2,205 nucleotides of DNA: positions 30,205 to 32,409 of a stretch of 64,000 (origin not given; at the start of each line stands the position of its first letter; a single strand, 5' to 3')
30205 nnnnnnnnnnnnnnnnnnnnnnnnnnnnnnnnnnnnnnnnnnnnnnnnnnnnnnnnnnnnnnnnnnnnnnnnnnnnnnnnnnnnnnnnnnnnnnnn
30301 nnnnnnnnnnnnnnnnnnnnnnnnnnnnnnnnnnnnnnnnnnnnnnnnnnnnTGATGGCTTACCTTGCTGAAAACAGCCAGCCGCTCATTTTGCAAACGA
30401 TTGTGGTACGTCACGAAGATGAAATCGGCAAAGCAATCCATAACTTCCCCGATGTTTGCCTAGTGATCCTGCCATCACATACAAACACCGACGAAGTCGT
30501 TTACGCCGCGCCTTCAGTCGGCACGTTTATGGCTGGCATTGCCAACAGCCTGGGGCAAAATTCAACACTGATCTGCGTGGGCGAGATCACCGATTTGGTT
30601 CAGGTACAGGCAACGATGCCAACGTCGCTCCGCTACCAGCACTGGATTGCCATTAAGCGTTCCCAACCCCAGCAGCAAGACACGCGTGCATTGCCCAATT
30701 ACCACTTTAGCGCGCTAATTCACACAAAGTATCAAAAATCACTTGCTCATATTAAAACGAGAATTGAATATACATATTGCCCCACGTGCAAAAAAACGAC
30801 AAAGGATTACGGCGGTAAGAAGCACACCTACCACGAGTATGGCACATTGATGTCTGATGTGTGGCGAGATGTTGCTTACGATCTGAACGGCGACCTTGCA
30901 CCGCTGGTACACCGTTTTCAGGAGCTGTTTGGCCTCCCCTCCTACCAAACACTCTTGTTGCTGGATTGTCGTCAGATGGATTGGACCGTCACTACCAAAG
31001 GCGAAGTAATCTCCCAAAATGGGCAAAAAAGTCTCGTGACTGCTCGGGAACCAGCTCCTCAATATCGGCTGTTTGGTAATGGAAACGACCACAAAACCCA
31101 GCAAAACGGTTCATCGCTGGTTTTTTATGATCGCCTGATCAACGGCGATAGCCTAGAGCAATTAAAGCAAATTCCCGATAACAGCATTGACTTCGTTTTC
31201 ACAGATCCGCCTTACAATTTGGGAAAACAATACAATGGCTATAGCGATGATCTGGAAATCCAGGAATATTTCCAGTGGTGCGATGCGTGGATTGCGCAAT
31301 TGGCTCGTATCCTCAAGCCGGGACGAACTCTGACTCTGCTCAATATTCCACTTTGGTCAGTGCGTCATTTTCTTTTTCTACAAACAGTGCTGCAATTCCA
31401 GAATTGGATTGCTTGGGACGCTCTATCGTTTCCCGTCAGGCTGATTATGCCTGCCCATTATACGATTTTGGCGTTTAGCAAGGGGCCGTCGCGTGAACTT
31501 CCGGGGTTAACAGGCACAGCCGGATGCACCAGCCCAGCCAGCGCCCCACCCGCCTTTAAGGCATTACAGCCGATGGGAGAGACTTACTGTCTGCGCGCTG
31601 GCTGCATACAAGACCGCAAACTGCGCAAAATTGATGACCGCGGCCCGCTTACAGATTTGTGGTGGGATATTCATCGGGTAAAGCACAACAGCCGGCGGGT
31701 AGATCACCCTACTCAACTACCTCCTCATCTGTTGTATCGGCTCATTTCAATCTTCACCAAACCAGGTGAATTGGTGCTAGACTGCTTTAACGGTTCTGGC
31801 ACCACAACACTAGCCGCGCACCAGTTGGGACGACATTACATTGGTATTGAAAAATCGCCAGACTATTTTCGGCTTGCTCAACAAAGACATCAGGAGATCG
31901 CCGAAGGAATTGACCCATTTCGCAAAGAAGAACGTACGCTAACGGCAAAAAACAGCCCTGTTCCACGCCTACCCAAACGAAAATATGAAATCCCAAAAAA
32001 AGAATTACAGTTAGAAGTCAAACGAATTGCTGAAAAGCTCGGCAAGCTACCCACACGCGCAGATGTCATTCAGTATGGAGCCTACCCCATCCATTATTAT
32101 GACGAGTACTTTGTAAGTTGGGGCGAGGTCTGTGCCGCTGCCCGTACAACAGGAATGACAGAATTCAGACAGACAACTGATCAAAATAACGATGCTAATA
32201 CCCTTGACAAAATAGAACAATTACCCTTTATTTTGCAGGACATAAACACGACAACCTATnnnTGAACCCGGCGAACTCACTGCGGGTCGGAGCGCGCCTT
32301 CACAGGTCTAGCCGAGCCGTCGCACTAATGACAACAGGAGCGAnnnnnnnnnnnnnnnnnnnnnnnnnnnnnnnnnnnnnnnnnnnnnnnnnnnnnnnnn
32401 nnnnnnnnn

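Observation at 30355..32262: Methyltransferase built as an intramolecular pseudo-dimer: dead MTase copy plus active beta-class MTase plus HNH-associated-repeat-like tail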

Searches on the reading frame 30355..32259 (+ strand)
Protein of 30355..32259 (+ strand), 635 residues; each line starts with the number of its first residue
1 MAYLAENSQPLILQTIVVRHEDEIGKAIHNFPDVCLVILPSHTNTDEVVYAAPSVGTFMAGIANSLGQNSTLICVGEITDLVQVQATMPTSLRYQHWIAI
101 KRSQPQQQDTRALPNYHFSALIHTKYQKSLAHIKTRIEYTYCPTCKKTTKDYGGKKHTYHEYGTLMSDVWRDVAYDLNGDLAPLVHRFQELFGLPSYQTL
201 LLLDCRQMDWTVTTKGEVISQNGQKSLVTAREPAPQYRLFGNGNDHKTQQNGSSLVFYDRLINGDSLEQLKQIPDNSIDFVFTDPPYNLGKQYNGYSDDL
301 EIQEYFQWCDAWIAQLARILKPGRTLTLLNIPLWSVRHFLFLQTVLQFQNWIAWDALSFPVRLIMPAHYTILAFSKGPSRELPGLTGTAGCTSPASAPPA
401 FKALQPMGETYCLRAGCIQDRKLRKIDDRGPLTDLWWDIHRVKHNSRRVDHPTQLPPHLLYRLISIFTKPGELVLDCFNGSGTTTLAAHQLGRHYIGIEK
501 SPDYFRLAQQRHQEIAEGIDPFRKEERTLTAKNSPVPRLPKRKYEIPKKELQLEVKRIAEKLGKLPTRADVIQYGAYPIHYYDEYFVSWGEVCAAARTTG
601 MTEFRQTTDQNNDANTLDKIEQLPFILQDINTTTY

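Call 3: search_protein_families(library=pfam, proteins=[window:30355-32259:+], max_evalue=1)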
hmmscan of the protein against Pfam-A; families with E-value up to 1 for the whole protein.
window:30355-32259:+ (635 aa): 8 families
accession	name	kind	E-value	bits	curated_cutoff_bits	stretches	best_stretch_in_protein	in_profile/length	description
PF01555.25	N6_N4_Mtase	-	1.2e-42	146.8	26.7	1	278-509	1-220/221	DNA methylase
PF18780.6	HNH_repeat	-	5.4e-08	33.5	26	1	546-596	1-51/54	Homing endonuclease associated repeat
PF03602.21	Cons_hypoth95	-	4.3e-05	23.7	24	1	249-303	81-139/182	Conserved hypothetical protein 95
PF13649.12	Methyltransf_25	-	0.0081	17.3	27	1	474-514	1-43/97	Methyltransferase domain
PF13847.12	Methyltransf_31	-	0.015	15.4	27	1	470-513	3-49/145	Methyltransferase domain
PF02086.21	MethyltransfD12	-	0.047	13.9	22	1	267-298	165-199/253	D12 class N6 adenine-specific DNA methyltransferase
PF08241.18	Methyltransf_11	-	0.11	13.6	21.2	0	479-514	5-40/95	Methyltransferase domain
PF02475.24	TRM5-TYW2_MTfase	-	0.13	12.6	28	1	466-510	32-78/164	TRM5/TYW2 methyltransferase domain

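Call 4: search_protein_families(library=ncbifam, proteins=[window:30355-32259:+], max_evalue=1)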
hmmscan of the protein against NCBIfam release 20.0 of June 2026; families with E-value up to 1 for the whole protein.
window:30355-32259:+ (635 aa): 10 families
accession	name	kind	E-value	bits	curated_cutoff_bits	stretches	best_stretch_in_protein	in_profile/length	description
NF008572.0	PRK11524.1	equivalog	2.4e-33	115.5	292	2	260-330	16-86/294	adenine-specific DNA-methyltransferase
NF050803.1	DnaMtaseCcrMCaul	equivalog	1.5e-29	103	830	2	440-540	175-271/350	adenine-specific DNA-methyltransferase CcrM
NF010253.0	PRK13699.1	subfamily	4.9e-22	78.7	244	2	443-517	137-210/226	DNA methyltransferase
NF040721.1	Trm14_Arch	equivalog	0.013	14.7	280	0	442-492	162-213/370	tRNA (guanine(6)-N2)-methyltransferase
NF043040.1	corrin_prot_MT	hypoth_equivalog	0.02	14.3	180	1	462-514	33-85/216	corrinoid protein-associated methyltransferase CpaM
NF047823.1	tRNAwyosTaw2Pyroc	equivalog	0.038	13.4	550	1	466-508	121-164/277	tRNA(Phe) (4-demethylwyosine(37)-C(7)) aminocarboxypropyltransferase Taw2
NF001790.0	PRK00517.3-3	equivalog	0.042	13.2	269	1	468-513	120-166/262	50S ribosomal protein L11 methyltransferase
TIGR01177.1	TIGR01177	hypoth_equivalog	0.085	12.2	316.55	0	445-498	156-210/330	TIGR01177 family methyltransferase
TIGR00095.1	TIGR00095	equivalog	0.19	11.3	117.5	0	265-292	111-139/194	16S rRNA (guanine(966)-N(2))-methyltransferase RsmD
NF041820.1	daptide_MTase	equivalog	0.19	11.2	175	1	468-517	34-83/243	daptide-type RiPP biosynthesis methyltransferase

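Call 6: find_homologous_proteins(query=window:30355-32259:+)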
Query window:30355-32259:+ (635 aa): 1345 proteins with E <= 0.001 among 8000 candidates; the best 120 are listed.
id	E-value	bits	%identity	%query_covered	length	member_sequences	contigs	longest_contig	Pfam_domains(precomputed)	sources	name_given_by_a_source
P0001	0.0e+0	1501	100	100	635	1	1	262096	PF18780.7,PF01555.25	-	-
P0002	0.0e+0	1289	86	99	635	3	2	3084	PF18780.7,PF01555.25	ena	-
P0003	0.0e+0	1041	69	98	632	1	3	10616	PF18780.7,PF01555.25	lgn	-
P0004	0.0e+0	1039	68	99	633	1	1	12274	PF18780.7,PF01555.25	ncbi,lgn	-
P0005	0.0e+0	1036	69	97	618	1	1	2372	PF18780.7,PF01555.25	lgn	-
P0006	0.0e+0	1024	68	98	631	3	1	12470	PF18780.7,PF01555.25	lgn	-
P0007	0.0e+0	1014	67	99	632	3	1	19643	PF18780.7,PF01555.25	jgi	jgi:site-specific DNA-methyltransferase (adenine-specific)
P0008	7.8e-298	1007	67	97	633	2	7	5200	PF18780.7,PF01555.25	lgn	-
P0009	2.6e-295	999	66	99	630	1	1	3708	PF18780.7,PF01555.25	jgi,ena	-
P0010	5.8e-293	991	66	99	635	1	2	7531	PF18780.7,PF01555.25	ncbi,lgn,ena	-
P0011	2.0e-290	983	65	99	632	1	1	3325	PF18780.7,PF01555.25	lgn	-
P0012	4.3e-288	975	67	95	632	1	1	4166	PF18780.7,PF01555.25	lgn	-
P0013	1.1e-287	974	64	99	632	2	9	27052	PF18780.7,PF01555.25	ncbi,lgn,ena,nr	ncbi:MAG: site-specific DNA-methyltransferase [Candidatus Marinimicrobia bacterium]|nr:site-specific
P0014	1.9e-284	963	63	99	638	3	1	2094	PF18780.7,PF01555.25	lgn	-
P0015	5.0e-279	945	63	98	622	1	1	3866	PF18780.7,PF01555.25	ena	-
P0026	3.8e-268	909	63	95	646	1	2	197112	PF18780.7,PF01555.25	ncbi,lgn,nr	ncbi:MAG: DNA methyltransferase [Acidobacteriota bacterium]|nr:site-specific DNA-methyltransferase [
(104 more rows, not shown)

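Call 13: predict_structure(alignment_id=A1)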
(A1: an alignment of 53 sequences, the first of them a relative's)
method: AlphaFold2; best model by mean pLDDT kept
length: 635 residues; sequences in the alignment: 53
mean_pLDDT: 72.2   pTM: 0.72
mean pLDDT of the five models: 72.2, 71.0, 70.5, 70.1, 68.4
residues with pLDDT >= 90: 163; 70-90: 230; 50-70: 100; < 50: 142
segments of 3 or more residues with pLDDT < 50: 45-49, 151-165, 214-255, 289-298, 356-367, 447-453, 527-530, 532-539, 600-635
pLDDT, mean of each block of 10 residues (from residue 1): 63 93 87 94 56 78 93 92 87 82 80 86 81 60 67 38 49 83 90 85 88 43 30 32 33 60 92 96 71 48 81 96 93 81 90 55 47 92 93 81 74 77 73 55 51 66 93 83 86 93 87 89 60 46 78 86 83 93 81 62 39 36 35 33
secondary structure, 60 per line:
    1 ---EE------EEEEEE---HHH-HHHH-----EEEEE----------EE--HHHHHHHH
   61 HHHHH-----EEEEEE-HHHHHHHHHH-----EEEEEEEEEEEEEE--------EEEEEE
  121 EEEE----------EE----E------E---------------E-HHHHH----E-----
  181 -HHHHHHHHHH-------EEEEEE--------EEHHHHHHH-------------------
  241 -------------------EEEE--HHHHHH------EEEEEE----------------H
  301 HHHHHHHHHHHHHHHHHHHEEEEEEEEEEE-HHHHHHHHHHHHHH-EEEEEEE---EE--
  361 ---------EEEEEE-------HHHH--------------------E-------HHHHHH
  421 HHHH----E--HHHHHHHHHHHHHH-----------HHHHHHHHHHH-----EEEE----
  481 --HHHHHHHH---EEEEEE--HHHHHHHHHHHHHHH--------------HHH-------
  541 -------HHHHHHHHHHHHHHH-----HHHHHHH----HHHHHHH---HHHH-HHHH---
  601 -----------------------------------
elements in order: E12-17 H25-28 E34-38 H53-65 E71-76 H78-87 E93-106 E115-124 H166-170 H182-191 E199-204 H215-221 E260-263 H266-271 E278-283 H300-319 E320-330 H332-345 E347-353 E370-375 H383-386 H415-424 H432-445 H457-467 E473-476 H483-490 E494-499 H502-516 H548-562 H568-574 H579-585 H589-592 H594-597

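Call 17: fold_search(model_id=the predicted structure, library=pdb)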
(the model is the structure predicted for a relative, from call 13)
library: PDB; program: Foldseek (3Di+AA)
matches with E <= 10: 1037; with E <= 0.001: 47
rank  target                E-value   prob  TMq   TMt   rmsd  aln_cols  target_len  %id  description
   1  6pbd_B                1.6e-13  1.00  0.26  0.49  11.3       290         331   25  DNA N6-Adenine Methyltransferase CcrM In Complex with Double-Stranded DNA Oligonucleotide Containing Its Recognition S (released 2019-10-23)
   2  8s9o_B                2.9e-13  1.00  0.26  0.69   5.4       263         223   25  DNA cytosine-N4 methyltransferase (residues 61-324) from the Bdelloid rotifer Adineta vaga - P1 crystal form (released 2023-08-02)
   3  8urk_A                4.6e-13  1.00  0.29  0.70   6.5       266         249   28  Crystal structure of DNA N6-Adenine Methyltransferase M.BceJIV from Burkholderia cenocepacia in complex with duplex DN (released 2024-09-11)
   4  8s9o_A                7.8e-13  1.00  0.27  0.68   5.6       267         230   25  DNA cytosine-N4 methyltransferase (residues 61-324) from the Bdelloid rotifer Adineta vaga - P1 crystal form (released 2023-08-02)
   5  8s9n                  8.3e-13  1.00  0.25  0.67   7.2       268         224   26  DNA cytosine-N4 methyltransferase (residues 61-324) from the Bdelloid rotifer Adineta vaga - C2 crystal form (released 2023-08-02)
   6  6pbd_A                9.3e-13  1.00  0.27  0.47  13.6       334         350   22  DNA N6-Adenine Methyltransferase CcrM In Complex with Double-Stranded DNA Oligonucleotide Containing Its Recognition S (released 2019-10-23)
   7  9c3u_A                1.0e-12  1.00  0.29  0.69   6.5       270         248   28  Crystal structure of DNA N6-Adenine Methyltransferase M.BceJIV from Burkholderia cenocepacia in complex with duplex DN (released 2024-09-11)
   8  8s9m                  1.5e-12  1.00  0.27  0.66   6.4       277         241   25  DNA cytosine-N4 methyltransferase (residues 79-324) from the Bdelloid rotifer Adineta vaga (released 2023-08-02)
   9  2zie_A                1.5e-12  1.00  0.26  0.66   7.7       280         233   22  Crystal Structure of TTHA0409, Putatative DNA Modification Methylase from Thermus thermophilus HB8- Selenomethionine d (released 2008-07-29)
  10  8urk_D                1.6e-12  1.00  0.28  0.68   7.1       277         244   27  Crystal structure of DNA N6-Adenine Methyltransferase M.BceJIV from Burkholderia cenocepacia in complex with duplex DN (released 2024-09-11)
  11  9c3s_A                1.7e-12  1.00  0.29  0.69   6.5       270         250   27  Crystal structure of DNA N6-Adenine Methyltransferase M.BceJIV from Burkholderia cenocepacia in complex with duplex DN (released 2024-09-11)
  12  2zig_A                3.0e-12  1.00  0.27  0.68   7.5       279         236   22  Crystal Structure of TTHA0409, Putative DNA Modification Methylase from Thermus thermophilus HB8 (released 2008-07-29)
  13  2zie_B                4.2e-12  1.00  0.25  0.65   8.1       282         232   22  Crystal Structure of TTHA0409, Putatative DNA Modification Methylase from Thermus thermophilus HB8- Selenomethionine d (released 2008-07-29)
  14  1g60_A                7.0e-12  1.00  0.28  0.71   6.5       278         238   24  Crystal Structure of Methyltransferase MboIIa (Moraxella bovis) (released 2002-05-01)
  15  2zif_A                7.0e-12  1.00  0.27  0.66   7.8       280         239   22  Crystal Structure of TTHA0409, Putative DNA Modification Methylase from Thermus thermophilus HB8- Complexed with S-Ade (released 2008-07-29)
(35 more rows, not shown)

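Call 23: find_encoding_contigs(protein=P0026, flank=5000, max_places=3)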
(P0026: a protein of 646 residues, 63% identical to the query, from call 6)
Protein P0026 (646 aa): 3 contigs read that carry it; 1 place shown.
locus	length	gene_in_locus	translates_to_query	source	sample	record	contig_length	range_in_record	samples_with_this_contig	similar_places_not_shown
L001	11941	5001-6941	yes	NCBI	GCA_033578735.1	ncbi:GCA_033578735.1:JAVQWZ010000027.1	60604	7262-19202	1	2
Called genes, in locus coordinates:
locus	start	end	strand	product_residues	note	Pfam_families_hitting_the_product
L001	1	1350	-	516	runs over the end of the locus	-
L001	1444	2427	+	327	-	PF01634:HisG, PF08029:HisG_C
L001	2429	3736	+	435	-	PF00815:Histidinol_dh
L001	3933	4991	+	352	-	PF24447:RE_BanI, PF26568:RE_BanI_C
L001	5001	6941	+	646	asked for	PF01555:N6_N4_Mtase, PF18780:HNH_repeat (weak)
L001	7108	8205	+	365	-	PF00155:Aminotran_1_2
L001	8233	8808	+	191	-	PF00475:IGPD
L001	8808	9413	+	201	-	PF00117:GATase, PF07685:GATase_3 (faint)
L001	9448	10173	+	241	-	PF00977:His_biosynth, PF00218:IGPS (faint), PF00290:Trp_syntA (faint), PF03060:NMO, PF01207:Dus (faint)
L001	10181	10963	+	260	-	PF00977:His_biosynth, PF01207:Dus (faint), PF05690:ThiG (faint), PF03060:NMO (faint)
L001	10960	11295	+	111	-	PF01502:PRA-CH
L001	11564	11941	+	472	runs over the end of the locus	-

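Call 66: search_dna_similar(query=window:30355-32259:+, collection=plasmids, mode=protein, max_rows=10)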
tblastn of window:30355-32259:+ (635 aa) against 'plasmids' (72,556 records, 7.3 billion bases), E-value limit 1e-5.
The search stops at 5000 records and this limit was reached: more records match than are counted here, and every count below describes the 5000 best-scoring records only.
Records with a match: at least 5000; places in all: 5495; records where one place covers at least 80% of the query: 0.
Best place of each record, by identity: <60% 5000.
By first word of the organism name: Escherichia 3415; Salmonella 510; Klebsiella 473; Shigella 188; Citrobacter 85; Enterobacter 71; Yersinia 63; Serratia 29; Pantoea 20; Burkholderia 19; and 49 more.
By predicted mobility (MOB-suite, as given by PLSDB): conjugative 3858; non-mobilizable 676; mobilizable 466.
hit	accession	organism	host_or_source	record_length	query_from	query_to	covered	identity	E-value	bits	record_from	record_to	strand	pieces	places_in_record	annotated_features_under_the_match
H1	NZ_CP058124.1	Klebsiella michiganensis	culture,Freshwater sample from upstream ...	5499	261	563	48%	32.4%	3e-31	137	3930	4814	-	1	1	DNA methyltransferase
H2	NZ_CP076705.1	Escherichia coli O8:H28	flour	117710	212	567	56%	27.0%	2e-12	79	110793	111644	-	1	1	DNA methylase | hypothetical protein (x2)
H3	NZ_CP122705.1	Escherichia coli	Sus scrofa,feces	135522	212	574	57%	25.9%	8e-12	77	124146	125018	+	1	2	DNA methylase | hypothetical protein (x2)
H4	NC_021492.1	Enterobacter sp. R4-368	-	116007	246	545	47%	30.4%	4e-16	91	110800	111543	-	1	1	DNA methyltransferase | DUF1380 family protein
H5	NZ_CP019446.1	Kosakonia cowanii JCM 10956 = DSM 18146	-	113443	259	557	47%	30.2%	4e-15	87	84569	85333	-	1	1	DNA methyltransferase | DUF1380 family protein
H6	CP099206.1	Escherichia coli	culture,Pooled soil sample collected ...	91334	212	511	47%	29.8%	4e-13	81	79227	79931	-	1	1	DNA methylase | hypothetical protein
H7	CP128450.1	Geobacillus stearothermophilus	whole genome,Dukgu Hot Spring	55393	255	499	39%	36.1%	2e-32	141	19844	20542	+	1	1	site-specific DNA-methyltransferase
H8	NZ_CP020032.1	Geobacillus thermodenitrificans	-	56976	255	499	39%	36.1%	2e-32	141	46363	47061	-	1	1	site-specific DNA-methyltransferase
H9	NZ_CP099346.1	Escherichia marmotae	culture,Pooled sediment sample ...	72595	212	511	47%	29.0%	2e-12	79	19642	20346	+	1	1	DNA methylase | hypothetical protein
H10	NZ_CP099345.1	Escherichia marmotae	culture,Pooled sediment sample ...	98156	212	511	47%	29.0%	2e-12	79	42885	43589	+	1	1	DNA methylase | hypothetical protein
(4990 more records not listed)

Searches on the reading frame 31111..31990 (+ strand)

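Call 3: search_protein_families(library=pfam, proteins=[window:31111-31990:+], max_evalue=1)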
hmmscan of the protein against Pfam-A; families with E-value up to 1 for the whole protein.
window:31111-31990:+ (293 aa): 9 families
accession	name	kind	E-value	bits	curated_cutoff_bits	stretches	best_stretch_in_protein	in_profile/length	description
PF01555.25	N6_N4_Mtase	-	2.6e-42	145.7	26.7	1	26-257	1-220/221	DNA methylase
PF03602.21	Cons_hypoth95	-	2.3e-05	24.6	24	1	9-51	95-139/182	Conserved hypothetical protein 95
PF13649.12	Methyltransf_25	-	0.0013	19.8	27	1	222-262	1-43/97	Methyltransferase domain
PF13847.12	Methyltransf_31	-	0.0028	17.8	27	1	218-261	3-49/145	Methyltransferase domain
PF02086.21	MethyltransfD12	-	0.01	16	22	1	16-46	166-199/253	D12 class N6 adenine-specific DNA methyltransferase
PF08241.18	Methyltransf_11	-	0.016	16.2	21.2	0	227-262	5-40/95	Methyltransferase domain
PF01170.24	UPF0020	-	0.016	15.3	22.3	0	194-253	3-64/197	RMKL-like, methyltransferase domain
PF02475.24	TRM5-TYW2_MTfase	-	0.051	14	28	1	214-258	32-78/164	TRM5/TYW2 methyltransferase domain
PF09445.16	Methyltransf_15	-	0.086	12.8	22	0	220-258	2-40/165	RNA cap guanine-N2 methyltransferase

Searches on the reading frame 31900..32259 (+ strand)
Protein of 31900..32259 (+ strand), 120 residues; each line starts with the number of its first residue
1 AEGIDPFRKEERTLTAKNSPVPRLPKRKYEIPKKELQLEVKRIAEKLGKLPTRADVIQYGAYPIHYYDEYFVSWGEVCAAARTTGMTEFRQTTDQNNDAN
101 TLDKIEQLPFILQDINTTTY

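Call 3: search_protein_families(library=pfam, proteins=[window:31900-32259:+], max_evalue=1)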
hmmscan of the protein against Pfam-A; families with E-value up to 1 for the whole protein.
window:31900-32259:+ (120 aa): 1 family
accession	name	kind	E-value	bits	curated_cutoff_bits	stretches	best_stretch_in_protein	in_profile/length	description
PF18780.6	HNH_repeat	-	4.4e-09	37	26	1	31-81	1-51/54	Homing endonuclease associated repeat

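Call 4: search_protein_families(library=ncbifam, proteins=[window:31900-32259:+], max_evalue=1)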
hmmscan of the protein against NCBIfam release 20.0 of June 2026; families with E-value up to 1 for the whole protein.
window:31900-32259:+ (120 aa): 0 families
